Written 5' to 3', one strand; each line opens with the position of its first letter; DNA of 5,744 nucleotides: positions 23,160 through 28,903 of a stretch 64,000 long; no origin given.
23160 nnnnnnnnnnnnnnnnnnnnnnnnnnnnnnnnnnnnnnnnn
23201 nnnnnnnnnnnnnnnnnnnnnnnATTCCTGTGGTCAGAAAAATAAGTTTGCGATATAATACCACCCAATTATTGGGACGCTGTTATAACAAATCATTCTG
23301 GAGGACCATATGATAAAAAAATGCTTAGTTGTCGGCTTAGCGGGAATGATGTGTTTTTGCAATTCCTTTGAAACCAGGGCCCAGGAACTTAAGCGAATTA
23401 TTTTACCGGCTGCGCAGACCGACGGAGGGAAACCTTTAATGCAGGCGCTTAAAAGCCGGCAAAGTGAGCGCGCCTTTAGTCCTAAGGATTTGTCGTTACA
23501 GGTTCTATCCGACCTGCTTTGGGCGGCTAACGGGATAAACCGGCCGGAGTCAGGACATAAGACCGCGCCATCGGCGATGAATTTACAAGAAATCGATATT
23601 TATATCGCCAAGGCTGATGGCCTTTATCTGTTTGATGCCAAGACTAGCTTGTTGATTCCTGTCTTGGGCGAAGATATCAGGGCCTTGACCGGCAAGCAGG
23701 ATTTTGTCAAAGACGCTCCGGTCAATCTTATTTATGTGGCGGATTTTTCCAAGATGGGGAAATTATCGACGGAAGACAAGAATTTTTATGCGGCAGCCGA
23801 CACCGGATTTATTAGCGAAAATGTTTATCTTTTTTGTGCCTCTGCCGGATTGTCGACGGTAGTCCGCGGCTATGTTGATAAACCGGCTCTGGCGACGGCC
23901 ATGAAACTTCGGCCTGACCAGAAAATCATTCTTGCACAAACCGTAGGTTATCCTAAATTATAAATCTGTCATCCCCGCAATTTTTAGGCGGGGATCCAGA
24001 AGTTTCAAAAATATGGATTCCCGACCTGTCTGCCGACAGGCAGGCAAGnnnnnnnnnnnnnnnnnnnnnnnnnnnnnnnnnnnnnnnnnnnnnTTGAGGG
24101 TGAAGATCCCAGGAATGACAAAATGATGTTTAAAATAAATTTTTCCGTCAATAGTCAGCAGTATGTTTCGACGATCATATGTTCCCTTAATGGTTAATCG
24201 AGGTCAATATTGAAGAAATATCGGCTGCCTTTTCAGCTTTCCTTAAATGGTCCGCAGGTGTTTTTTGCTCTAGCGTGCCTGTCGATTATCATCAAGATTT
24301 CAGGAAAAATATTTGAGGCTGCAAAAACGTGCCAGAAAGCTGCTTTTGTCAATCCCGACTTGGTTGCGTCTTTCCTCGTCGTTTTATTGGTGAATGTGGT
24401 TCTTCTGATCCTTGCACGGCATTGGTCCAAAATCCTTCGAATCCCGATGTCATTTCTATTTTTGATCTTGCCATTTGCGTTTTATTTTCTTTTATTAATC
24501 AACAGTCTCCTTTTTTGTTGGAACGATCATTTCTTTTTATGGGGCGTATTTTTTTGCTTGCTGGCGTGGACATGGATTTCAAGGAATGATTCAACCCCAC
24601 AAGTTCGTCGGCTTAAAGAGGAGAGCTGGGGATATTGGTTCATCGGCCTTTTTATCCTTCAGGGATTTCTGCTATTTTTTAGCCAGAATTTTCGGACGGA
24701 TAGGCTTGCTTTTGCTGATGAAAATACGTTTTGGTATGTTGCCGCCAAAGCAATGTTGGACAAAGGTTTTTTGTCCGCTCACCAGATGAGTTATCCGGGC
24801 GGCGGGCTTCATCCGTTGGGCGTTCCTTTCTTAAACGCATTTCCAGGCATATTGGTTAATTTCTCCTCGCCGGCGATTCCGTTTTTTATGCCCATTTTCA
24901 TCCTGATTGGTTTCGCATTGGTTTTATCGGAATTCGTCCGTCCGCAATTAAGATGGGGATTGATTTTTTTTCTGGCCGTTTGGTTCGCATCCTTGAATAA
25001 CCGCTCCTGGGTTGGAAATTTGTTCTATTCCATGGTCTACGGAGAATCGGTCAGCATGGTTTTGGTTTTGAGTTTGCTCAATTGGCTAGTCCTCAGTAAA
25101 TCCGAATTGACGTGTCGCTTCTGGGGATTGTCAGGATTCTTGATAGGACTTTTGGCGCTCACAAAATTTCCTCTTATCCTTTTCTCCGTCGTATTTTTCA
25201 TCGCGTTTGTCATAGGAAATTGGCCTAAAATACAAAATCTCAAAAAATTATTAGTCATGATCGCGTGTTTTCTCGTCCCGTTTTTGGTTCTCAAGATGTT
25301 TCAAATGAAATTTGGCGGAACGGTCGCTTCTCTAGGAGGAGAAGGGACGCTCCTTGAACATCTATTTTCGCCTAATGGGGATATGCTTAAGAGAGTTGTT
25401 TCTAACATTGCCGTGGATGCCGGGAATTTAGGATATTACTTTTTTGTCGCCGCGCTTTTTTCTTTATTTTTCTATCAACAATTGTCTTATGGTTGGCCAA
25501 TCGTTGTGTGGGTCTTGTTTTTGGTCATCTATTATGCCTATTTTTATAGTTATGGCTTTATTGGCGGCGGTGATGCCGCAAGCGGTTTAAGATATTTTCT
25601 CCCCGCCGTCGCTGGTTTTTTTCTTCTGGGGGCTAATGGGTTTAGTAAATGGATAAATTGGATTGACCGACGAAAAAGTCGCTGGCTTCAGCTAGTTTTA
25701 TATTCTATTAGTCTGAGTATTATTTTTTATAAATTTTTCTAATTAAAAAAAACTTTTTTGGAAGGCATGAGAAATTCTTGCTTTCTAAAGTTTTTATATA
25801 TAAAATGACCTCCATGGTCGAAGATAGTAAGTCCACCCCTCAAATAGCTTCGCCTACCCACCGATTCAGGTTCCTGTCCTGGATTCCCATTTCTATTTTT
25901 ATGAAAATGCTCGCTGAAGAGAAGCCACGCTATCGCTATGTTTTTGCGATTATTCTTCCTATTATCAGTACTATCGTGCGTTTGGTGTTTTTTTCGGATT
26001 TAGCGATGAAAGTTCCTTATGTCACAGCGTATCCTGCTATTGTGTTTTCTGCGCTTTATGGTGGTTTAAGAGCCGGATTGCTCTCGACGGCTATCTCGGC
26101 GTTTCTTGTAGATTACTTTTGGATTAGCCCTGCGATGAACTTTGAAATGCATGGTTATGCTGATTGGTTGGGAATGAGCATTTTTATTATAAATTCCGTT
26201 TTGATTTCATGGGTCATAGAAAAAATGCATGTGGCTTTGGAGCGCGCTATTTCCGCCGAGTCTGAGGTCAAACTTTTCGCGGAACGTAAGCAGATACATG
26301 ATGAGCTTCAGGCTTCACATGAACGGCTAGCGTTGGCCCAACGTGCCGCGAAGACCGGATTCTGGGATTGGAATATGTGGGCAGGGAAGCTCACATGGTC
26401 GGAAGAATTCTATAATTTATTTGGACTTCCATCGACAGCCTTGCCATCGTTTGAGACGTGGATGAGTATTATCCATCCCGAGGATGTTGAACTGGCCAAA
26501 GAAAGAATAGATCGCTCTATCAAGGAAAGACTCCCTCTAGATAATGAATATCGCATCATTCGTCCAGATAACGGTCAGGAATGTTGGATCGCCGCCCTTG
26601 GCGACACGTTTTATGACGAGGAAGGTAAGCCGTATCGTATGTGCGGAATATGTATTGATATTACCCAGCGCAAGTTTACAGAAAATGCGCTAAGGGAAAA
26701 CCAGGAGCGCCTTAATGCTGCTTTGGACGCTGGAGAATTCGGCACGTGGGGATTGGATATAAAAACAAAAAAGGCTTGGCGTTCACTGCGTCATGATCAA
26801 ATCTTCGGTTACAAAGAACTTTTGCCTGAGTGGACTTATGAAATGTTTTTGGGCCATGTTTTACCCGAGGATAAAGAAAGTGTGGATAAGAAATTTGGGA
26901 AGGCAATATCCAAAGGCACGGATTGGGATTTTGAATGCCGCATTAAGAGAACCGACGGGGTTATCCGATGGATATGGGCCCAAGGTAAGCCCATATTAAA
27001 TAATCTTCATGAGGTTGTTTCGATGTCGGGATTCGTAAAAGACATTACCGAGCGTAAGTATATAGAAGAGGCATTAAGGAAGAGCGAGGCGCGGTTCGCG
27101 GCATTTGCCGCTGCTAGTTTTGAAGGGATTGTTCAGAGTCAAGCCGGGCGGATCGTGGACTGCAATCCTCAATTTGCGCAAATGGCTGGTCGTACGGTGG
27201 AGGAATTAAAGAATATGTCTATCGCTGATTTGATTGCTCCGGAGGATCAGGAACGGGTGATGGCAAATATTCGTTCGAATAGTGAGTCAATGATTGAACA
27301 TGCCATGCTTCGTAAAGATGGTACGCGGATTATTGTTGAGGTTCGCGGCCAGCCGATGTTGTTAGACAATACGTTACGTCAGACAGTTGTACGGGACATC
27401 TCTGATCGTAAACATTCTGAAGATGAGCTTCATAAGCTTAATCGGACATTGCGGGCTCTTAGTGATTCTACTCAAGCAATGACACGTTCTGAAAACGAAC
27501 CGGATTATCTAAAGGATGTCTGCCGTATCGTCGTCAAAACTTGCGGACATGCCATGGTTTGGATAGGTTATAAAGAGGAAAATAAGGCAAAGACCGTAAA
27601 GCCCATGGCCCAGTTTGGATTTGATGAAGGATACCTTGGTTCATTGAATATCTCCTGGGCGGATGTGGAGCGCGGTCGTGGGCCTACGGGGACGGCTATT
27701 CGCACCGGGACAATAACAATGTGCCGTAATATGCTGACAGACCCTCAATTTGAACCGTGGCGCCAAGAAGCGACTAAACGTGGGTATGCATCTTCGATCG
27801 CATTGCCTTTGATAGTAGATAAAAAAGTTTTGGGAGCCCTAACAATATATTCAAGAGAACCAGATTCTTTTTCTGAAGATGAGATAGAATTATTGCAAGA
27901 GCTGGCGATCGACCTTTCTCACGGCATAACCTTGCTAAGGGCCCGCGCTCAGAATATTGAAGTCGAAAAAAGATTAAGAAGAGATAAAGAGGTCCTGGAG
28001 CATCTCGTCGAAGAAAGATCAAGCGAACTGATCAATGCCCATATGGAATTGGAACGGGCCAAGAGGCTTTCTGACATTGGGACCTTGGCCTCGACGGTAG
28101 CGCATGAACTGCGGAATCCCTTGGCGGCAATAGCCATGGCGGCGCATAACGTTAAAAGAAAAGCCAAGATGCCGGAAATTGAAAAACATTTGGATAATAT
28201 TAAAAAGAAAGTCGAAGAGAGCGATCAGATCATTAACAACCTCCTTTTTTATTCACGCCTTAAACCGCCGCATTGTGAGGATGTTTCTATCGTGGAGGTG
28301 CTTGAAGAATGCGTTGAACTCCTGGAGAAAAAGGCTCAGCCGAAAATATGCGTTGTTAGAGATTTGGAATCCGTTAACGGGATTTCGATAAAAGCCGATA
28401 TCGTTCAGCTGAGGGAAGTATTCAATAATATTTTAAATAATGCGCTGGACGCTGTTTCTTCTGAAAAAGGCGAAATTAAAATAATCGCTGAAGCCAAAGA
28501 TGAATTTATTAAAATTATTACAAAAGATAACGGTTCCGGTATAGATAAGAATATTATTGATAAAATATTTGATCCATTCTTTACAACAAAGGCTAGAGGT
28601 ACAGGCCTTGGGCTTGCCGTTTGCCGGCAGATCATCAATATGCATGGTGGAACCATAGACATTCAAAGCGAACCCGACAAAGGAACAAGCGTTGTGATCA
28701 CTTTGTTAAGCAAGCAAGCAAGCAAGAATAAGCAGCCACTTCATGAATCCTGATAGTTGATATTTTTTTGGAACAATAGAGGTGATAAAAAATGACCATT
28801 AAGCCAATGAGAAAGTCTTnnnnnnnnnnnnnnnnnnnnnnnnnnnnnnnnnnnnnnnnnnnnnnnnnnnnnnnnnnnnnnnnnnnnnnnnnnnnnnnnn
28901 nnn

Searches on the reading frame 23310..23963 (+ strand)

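Call 29: search_protein_families(library=pfam, proteins=[window:23310-23963:+], max_evalue=0.00001)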
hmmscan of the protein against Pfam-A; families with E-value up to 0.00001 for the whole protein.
window:23310-23963:+ (217 aa): 2 families
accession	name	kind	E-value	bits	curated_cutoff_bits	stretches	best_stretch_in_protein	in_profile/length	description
PF00881.29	Nitroreductase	-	7.5e-26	91.7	23.5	1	47-214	1-167/167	Nitroreductase family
PF14512.11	TM1586_NiRdase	-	5.1e-07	30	27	0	159-216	78-134/215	Putative TM nitroreductase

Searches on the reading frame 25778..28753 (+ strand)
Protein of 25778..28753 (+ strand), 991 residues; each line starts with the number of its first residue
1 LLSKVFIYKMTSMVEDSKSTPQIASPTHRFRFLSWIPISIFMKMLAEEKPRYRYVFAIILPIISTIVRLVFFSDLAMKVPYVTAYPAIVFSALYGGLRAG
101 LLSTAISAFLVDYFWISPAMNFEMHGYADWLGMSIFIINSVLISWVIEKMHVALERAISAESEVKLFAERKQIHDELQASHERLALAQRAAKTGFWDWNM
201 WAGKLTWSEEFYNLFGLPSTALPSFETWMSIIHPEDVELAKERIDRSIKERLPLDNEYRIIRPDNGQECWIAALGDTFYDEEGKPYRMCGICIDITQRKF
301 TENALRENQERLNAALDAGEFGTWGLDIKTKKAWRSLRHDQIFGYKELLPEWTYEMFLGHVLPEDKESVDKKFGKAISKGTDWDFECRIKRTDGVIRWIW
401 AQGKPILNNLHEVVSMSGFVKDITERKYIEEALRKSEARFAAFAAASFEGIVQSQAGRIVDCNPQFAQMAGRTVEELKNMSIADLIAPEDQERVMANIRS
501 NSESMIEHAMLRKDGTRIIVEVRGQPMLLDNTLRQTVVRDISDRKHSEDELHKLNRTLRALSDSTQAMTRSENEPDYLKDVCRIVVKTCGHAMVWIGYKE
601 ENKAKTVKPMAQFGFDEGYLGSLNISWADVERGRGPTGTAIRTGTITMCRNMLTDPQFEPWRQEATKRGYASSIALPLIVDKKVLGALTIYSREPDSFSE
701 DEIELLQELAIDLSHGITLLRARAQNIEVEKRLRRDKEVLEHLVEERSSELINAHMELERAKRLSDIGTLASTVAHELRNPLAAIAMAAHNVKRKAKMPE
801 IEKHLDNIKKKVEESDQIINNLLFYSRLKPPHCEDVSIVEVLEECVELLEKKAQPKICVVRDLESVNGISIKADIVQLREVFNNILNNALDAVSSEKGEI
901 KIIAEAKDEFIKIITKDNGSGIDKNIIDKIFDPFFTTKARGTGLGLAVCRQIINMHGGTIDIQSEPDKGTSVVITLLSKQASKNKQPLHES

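Call 30: search_protein_families(library=pfam, proteins=[window:25778-28753:+], max_evalue=0.00001)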
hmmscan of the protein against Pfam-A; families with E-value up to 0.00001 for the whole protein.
window:25778-28753:+ (991 aa): 10 families
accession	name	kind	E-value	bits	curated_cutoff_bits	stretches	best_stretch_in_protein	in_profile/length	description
PF08447.18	PAS_3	-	3.1e-49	165.6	25.6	3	205-291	2-88/89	PAS fold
PF02518.31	HATPase_c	-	2.9e-27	95.7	26.4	1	874-977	2-108/111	Histidine kinase-, DNA gyrase B-, and HSP90-like ATPase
PF13426.13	PAS_9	-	3.1e-25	88.9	27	1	451-543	4-103/103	PAS domain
PF13185.12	GAF_2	-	1.3e-18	68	28.6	1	573-713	3-131/136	GAF domain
PF00989.32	PAS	-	3.4e-16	59.7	22.6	1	455-528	19-97/113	PAS fold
PF01590.32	GAF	-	3.8e-15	57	22.4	1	578-714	6-130/133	GAF domain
PF13493.11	DUF4118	-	1.9e-14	53.8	28.4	1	54-154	1-101/107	Domain of unknown function (DUF4118)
PF00512.31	HisKA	-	1.4e-12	47.9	26.9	1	768-829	3-64/66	His Kinase A (phospho-acceptor) domain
PF08448.16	PAS_4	-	3.7e-11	43.7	23.1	0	455-500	13-58/110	PAS fold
PF14501.12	HATPase_c_5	-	1e-07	32.2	22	1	877-966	5-92/102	GHKL domain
